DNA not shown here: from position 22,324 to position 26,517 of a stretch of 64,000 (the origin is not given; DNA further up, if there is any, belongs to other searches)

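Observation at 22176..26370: Isolated single-module NRPS (C-A-T-TE) with a long palindrome-bearing leader and slightly atypical codon usage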

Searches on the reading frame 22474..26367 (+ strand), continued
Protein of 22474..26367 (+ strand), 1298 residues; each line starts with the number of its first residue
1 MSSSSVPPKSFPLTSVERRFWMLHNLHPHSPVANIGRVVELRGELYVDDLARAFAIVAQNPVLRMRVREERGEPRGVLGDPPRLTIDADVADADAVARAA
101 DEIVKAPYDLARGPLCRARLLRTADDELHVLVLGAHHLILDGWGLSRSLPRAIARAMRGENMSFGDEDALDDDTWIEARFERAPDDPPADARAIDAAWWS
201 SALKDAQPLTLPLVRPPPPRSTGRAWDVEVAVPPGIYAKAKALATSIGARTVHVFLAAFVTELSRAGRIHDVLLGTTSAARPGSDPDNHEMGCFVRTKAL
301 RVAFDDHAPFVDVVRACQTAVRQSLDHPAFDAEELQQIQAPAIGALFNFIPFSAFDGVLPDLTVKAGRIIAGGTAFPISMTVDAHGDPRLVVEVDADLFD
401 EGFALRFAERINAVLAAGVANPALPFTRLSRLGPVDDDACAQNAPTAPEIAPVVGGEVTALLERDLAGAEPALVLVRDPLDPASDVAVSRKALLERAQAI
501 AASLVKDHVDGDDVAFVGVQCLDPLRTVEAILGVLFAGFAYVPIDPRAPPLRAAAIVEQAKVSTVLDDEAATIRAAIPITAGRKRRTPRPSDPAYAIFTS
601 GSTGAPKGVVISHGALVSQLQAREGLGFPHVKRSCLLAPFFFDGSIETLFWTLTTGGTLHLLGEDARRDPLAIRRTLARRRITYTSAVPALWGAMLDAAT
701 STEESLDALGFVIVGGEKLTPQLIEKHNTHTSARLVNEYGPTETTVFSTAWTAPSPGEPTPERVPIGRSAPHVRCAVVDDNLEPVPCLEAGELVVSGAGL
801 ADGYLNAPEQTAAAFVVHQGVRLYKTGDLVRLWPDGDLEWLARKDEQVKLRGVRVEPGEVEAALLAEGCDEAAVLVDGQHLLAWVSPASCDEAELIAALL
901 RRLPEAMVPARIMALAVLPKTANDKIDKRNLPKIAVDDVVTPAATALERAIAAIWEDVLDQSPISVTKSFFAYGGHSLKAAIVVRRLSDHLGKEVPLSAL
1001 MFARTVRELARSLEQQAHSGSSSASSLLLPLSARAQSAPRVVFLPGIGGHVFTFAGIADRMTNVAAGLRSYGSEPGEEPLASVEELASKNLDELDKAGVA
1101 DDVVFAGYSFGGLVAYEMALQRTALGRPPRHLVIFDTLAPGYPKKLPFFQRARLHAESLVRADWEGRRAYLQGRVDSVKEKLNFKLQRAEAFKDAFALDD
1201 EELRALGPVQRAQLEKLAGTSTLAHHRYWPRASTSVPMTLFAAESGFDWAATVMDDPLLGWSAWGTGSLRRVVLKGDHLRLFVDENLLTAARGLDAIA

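Call 13: find_encoding_contigs(protein=P0002, flank=10000, max_places=2)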
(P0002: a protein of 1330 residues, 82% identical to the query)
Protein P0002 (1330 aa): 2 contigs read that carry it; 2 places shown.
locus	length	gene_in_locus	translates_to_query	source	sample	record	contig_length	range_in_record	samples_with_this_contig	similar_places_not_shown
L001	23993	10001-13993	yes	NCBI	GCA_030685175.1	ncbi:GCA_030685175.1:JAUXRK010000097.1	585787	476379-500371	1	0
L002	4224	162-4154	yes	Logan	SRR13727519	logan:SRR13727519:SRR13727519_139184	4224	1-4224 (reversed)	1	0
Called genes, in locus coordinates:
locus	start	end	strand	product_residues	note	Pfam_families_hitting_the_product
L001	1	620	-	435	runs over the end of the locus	PF02636:Methyltransf_28, PF08241:Methyltransf_11 (weak), PF08242:Methyltransf_12, PF13649:Methyltransf_25, PF13847:Methyltransf_31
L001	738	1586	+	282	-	PF00106:adh_short, PF08659:KR, PF13561:adh_short_C2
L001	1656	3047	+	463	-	PF26571:VldE, PF25275:Golvesin_C (weak)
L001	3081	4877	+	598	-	PF00009:GTP_EFTU, PF22042:EF-G_D2 (weak), PF03144:GTP_EFTU_D2, PF00679:EFG_C, PF06421:LepA_C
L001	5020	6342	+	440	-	PF10502:Peptidase_S26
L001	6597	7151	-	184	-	PF05103:DivIVA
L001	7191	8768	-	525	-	PF00069:Pkinase, PF07714:PK_Tyr_Ser-Thr, PF01636:APH (faint), PF06293:Kdo (weak)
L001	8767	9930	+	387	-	PF02771:Acyl-CoA_dh_N, PF02770:Acyl-CoA_dh_M, PF00441:Acyl-CoA_dh_1, PF08028:Acyl-CoA_dh_2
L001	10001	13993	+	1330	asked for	PF00668:Condensation, PF00501:AMP-binding, PF00550:PP-binding, PF00975:Thioesterase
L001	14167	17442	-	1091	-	PF00069:Pkinase, PF07714:PK_Tyr_Ser-Thr, PF03781:FGE-sulfatase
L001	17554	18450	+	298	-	PF07719:TPR_2 (faint), PF13414:TPR_11 (faint), PF13428:TPR_14 (faint), PF13432:TPR_16 (faint), PF13174:TPR_6 (faint), PF13424:TPR_12 (faint), PF00515:TPR_1 (faint), PF13181:TPR_8 (faint)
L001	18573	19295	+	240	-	PF11967:RecO_N, PF02565:RecO_C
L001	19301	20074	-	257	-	PF13717:Zn_ribbon_4, PF13719:Zn_ribbon_5 (weak)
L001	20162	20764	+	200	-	-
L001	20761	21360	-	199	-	PF13302:Acetyltransf_3, PF13420:Acetyltransf_4 (weak), PF13523:Acetyltransf_8, PF00583:Acetyltransf_1, PF13508:Acetyltransf_7 (weak)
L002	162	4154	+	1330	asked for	PF00668:Condensation, PF00501:AMP-binding, PF00550:PP-binding, PF00975:Thioesterase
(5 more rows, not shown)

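Call 14: find_encoding_contigs(protein=P0011, flank=10000, max_places=2)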
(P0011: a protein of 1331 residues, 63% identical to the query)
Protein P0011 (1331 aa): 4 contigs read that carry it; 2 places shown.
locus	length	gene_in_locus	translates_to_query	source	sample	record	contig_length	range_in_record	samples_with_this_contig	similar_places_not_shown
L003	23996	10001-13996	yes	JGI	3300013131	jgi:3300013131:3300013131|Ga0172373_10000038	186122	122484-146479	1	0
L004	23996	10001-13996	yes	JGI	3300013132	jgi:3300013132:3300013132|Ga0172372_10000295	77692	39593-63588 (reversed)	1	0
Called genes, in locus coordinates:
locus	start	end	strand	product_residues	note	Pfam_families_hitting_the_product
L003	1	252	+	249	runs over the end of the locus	-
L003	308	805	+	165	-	-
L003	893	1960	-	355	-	PF00724:Oxidored_FMN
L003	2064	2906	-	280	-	PF02737:3HCDH_N, PF00725:3HCDH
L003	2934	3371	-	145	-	-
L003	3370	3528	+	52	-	-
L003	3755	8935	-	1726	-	PF00515:TPR_1 (faint), PF07719:TPR_2 (faint), PF13174:TPR_6 (faint), PF13176:TPR_7 (faint), PF13181:TPR_8 (faint), PF13414:TPR_11 (faint), PF13428:TPR_14 (faint), PF13432:TPR_16 (weak), +5 more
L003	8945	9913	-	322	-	PF13485:Peptidase_MA_2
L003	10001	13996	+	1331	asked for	PF00668:Condensation, PF00501:AMP-binding, PF00550:PP-binding, PF00975:Thioesterase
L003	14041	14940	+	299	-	PF03009:GDPD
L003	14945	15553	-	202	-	-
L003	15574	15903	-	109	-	-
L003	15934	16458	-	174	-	PF10698:DUF2505, PF10604:Polyketide_cyc2 (weak)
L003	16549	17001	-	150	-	PF01022:HTH_5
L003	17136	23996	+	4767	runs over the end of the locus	PF13431:TPR_17 (faint), PF25064:ARM_TT21_5th (faint)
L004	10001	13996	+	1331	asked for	PF00668:Condensation, PF00501:AMP-binding, PF00550:PP-binding, PF00975:Thioesterase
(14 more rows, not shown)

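Call 15: find_encoding_contigs(protein=P0018, flank=10000, max_places=2)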
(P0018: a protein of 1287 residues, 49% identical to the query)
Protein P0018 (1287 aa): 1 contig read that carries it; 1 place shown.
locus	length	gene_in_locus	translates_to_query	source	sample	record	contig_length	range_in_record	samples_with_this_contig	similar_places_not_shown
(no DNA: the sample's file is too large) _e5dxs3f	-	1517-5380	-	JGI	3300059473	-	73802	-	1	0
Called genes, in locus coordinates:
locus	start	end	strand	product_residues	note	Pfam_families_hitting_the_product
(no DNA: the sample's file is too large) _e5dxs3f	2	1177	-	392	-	?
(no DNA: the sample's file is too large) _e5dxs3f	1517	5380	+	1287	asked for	PF00668:Condensation, PF00501:AMP-binding, PF13193:AMP-binding_C, PF00550:PP-binding, PF00975:Thioesterase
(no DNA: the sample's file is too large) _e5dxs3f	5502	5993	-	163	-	-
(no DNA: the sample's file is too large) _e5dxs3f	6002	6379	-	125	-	-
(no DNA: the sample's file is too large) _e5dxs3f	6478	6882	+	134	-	-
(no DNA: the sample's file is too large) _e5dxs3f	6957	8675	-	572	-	PF00069:Pkinase, PF07714:PK_Tyr_Ser-Thr, PF16697:Yop-YscD_cpl, PF00498:FHA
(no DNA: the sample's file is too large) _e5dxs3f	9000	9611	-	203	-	-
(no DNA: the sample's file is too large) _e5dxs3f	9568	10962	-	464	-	-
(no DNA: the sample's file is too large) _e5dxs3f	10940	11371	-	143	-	-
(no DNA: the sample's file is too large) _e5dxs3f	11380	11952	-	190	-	-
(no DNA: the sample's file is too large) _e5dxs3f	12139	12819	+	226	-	PF09335:VTT_dom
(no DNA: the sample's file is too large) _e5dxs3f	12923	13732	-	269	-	PF19458:DUF5995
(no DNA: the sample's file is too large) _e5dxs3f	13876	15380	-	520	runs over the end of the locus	PF00150:Cellulase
